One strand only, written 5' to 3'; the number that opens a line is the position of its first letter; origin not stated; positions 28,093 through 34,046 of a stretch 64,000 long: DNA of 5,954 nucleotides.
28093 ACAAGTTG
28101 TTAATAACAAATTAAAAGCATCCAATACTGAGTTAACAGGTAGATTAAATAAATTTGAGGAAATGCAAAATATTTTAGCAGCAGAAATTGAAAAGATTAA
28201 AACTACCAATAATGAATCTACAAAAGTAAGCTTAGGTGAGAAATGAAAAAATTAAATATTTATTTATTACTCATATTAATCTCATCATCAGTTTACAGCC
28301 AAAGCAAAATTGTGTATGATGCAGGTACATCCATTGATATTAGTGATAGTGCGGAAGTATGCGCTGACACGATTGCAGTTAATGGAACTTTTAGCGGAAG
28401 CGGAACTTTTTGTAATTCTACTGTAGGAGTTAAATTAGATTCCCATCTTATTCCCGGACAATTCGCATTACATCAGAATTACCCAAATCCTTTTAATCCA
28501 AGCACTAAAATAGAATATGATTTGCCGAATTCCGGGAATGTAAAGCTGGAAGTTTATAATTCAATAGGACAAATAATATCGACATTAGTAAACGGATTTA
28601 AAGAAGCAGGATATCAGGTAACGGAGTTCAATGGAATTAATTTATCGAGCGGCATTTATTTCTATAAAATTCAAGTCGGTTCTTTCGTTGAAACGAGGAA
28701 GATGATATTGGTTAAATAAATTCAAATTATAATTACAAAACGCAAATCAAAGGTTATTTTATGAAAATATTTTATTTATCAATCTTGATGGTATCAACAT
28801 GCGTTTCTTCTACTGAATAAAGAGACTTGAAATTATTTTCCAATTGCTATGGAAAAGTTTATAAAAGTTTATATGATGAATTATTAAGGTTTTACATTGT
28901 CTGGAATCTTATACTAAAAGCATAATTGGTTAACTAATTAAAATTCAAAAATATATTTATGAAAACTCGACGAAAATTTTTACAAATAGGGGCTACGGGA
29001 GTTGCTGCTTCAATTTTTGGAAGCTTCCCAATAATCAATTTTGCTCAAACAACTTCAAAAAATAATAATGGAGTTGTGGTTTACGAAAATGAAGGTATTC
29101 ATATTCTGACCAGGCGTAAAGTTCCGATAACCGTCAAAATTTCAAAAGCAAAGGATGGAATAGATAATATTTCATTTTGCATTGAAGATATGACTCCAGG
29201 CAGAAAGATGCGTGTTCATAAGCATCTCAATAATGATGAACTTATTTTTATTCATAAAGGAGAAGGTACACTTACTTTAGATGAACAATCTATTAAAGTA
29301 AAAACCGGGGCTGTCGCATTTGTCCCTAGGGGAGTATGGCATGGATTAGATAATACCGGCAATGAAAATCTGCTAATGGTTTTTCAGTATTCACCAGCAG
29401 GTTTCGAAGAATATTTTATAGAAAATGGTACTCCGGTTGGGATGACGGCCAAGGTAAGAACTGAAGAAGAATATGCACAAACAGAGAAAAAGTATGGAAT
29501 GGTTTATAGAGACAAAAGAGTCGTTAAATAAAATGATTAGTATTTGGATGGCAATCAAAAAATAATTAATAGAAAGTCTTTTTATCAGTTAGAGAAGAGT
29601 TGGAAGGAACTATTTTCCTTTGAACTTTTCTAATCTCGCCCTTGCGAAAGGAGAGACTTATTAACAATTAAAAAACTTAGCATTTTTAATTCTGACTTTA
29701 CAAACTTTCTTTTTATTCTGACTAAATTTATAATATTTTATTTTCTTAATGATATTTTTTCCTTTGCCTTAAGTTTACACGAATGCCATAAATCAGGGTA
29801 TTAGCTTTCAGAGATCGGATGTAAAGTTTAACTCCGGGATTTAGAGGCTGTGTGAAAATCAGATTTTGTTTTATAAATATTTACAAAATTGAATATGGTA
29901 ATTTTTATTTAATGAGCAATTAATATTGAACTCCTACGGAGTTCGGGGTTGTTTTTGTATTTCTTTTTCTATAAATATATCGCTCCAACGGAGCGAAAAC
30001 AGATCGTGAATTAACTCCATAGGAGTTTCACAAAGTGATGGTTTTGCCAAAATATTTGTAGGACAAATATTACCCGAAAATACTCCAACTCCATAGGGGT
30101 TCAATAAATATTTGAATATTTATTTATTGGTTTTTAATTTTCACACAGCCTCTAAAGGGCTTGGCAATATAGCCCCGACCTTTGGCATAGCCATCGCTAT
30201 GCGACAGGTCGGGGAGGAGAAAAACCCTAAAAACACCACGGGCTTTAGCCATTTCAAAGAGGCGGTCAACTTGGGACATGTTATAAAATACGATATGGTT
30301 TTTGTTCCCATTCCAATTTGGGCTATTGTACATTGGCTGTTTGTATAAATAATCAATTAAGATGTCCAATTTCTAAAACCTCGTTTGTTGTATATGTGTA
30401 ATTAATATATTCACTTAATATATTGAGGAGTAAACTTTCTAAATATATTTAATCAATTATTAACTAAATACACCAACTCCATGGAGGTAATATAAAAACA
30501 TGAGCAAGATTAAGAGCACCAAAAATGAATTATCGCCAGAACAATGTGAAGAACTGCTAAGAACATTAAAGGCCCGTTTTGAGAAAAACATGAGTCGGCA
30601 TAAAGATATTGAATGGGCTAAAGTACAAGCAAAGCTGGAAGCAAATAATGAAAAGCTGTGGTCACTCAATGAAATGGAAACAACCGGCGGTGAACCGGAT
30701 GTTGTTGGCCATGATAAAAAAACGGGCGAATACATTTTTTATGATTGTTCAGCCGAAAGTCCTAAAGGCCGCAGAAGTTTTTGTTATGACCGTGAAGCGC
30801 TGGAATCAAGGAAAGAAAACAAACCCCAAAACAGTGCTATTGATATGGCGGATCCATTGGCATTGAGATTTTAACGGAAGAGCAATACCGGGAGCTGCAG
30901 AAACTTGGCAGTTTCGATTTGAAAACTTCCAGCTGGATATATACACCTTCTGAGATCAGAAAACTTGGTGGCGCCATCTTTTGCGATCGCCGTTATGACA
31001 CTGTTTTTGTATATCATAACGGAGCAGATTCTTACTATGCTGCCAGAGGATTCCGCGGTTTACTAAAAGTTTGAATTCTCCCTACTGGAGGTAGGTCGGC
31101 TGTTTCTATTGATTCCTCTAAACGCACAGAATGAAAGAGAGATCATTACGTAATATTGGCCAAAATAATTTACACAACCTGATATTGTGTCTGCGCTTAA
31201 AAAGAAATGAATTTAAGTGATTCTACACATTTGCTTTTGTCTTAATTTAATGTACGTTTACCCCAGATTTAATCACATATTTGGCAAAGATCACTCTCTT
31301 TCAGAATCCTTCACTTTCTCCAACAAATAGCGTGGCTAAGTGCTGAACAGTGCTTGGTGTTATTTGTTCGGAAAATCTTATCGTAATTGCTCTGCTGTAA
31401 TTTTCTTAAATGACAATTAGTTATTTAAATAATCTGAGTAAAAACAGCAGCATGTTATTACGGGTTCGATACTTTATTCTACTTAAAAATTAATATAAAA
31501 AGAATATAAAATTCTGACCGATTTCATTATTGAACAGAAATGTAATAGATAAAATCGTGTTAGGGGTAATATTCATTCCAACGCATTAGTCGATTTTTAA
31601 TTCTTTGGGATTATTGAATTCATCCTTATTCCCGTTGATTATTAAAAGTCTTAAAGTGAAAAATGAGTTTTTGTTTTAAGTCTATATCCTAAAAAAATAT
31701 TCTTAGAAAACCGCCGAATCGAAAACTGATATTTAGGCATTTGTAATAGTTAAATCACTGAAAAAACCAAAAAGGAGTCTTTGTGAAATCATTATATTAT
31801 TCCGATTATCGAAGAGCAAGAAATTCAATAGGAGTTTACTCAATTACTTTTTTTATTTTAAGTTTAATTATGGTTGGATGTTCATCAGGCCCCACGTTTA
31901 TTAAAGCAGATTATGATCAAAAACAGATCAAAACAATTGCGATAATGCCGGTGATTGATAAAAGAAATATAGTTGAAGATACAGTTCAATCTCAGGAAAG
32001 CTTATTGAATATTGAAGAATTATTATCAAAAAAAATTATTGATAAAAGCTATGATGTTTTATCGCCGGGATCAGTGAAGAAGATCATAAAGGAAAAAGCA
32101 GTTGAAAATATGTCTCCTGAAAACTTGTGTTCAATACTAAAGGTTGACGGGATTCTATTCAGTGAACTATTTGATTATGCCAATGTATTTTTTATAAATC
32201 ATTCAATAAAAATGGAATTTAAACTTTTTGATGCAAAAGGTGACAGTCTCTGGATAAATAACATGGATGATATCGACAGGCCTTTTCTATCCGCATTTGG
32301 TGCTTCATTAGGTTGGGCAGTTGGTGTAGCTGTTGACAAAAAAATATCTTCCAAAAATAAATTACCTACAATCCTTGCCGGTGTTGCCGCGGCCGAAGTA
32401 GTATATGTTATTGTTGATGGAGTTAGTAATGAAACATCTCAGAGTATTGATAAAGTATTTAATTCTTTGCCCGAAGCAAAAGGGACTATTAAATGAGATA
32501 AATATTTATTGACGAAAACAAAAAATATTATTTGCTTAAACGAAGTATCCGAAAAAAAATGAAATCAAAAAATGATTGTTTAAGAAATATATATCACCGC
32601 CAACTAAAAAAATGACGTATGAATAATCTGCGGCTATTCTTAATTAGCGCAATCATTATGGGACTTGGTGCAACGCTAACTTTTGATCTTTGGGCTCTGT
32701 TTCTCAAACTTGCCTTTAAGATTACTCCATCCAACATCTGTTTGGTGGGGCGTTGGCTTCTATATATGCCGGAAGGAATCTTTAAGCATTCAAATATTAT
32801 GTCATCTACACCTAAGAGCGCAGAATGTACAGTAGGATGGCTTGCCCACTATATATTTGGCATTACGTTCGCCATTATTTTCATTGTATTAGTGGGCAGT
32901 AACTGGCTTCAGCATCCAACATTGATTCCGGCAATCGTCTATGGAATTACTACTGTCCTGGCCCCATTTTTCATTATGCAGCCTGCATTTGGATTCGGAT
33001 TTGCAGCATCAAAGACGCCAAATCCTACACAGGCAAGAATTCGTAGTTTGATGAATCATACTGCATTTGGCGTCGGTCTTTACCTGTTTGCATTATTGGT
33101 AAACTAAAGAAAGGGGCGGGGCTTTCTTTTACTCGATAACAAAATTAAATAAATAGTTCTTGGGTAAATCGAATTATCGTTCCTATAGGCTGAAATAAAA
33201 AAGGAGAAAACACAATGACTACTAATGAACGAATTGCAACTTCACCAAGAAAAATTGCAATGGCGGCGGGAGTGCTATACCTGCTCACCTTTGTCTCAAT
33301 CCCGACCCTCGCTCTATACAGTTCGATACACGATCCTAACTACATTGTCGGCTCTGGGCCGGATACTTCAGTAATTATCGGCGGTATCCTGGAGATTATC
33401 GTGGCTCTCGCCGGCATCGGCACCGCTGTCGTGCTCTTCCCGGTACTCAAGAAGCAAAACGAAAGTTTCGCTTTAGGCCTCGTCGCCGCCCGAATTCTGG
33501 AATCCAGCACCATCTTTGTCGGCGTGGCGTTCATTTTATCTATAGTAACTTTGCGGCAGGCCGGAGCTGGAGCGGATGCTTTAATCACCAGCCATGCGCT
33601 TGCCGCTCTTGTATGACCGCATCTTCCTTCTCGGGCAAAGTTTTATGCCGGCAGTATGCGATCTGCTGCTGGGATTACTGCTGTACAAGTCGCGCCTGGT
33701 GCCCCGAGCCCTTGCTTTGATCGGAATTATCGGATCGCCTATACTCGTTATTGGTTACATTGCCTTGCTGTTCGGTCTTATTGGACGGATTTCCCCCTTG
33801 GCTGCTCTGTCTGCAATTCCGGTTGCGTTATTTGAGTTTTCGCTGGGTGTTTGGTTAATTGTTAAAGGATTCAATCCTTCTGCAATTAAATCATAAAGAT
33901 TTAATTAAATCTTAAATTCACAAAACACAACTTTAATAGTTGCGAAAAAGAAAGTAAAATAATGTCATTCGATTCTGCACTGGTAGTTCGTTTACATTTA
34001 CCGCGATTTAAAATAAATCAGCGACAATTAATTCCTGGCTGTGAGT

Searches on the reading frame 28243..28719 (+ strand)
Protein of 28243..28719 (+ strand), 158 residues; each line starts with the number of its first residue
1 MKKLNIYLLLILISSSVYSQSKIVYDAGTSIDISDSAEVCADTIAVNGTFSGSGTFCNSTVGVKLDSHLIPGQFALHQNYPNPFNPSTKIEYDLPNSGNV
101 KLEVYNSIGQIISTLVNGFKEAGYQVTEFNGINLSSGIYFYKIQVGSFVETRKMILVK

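Call 39: search_protein_families(library=pfam, max_evalue=0.001, proteins=[window:28243-28719:+])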
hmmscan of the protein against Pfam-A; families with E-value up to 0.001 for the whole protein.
window:28243-28719:+ (158 aa): 2 families
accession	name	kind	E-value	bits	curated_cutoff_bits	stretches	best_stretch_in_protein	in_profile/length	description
PF18962.6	Por_Secre_tail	-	1.3e-09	38.6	27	1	80-155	2-74/75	Secretion system C-terminal sorting domain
PF13585.12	CHU_C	-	0.00046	20.7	27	1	89-146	19-74/86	CHU_C Type IX secretion signal domain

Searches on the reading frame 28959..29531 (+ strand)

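Call 39: search_protein_families(library=pfam, max_evalue=0.001, proteins=[window:28959-29531:+])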
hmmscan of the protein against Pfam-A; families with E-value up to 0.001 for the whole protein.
window:28959-29531:+ (190 aa): 4 families
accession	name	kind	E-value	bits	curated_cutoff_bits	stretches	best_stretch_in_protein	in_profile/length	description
PF07883.17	Cupin_2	-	5.1e-16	58.6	27.2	1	76-141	3-67/70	Cupin domain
PF02311.25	AraC_binding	-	4.7e-07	30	21.1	1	73-151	5-83/135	AraC-like ligand binding domain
PF00190.28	Cupin_1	-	4.3e-06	26.8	22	1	71-146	33-115/151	Cupin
PF01050.24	MannoseP_isomer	-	5.6e-05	23.7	23.6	1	78-140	35-97/116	Mannose-6-phosphate isomerase C-terminal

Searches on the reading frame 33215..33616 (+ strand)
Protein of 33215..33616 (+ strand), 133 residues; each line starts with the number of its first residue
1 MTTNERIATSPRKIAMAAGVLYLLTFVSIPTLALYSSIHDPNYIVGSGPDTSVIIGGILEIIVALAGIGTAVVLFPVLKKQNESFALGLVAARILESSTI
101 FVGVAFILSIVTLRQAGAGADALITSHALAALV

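Call 43: search_protein_families(library=pfam, max_evalue=0.001, proteins=[window:33215-33616:+])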
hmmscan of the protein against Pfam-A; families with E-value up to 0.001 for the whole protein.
window:33215-33616:+ (133 aa): 1 family
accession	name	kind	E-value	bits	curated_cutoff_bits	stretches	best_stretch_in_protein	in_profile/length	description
PF14329.11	DUF4386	-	1.9e-19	70.9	27.6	1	18-127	2-118/210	Domain of unknown function (DUF4386)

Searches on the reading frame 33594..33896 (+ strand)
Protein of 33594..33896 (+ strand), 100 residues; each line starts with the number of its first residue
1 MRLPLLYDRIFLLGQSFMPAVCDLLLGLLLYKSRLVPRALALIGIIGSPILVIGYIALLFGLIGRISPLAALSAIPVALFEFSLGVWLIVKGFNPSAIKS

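Call 43: search_protein_families(library=pfam, max_evalue=0.001, proteins=[window:33594-33896:+])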
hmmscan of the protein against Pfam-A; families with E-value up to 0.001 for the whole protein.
window:33594-33896:+ (100 aa): 1 family
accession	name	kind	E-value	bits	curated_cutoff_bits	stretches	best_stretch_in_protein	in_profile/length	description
PF14329.11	DUF4386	-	2.2e-18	67.4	27.6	1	6-92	127-210/210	Domain of unknown function (DUF4386)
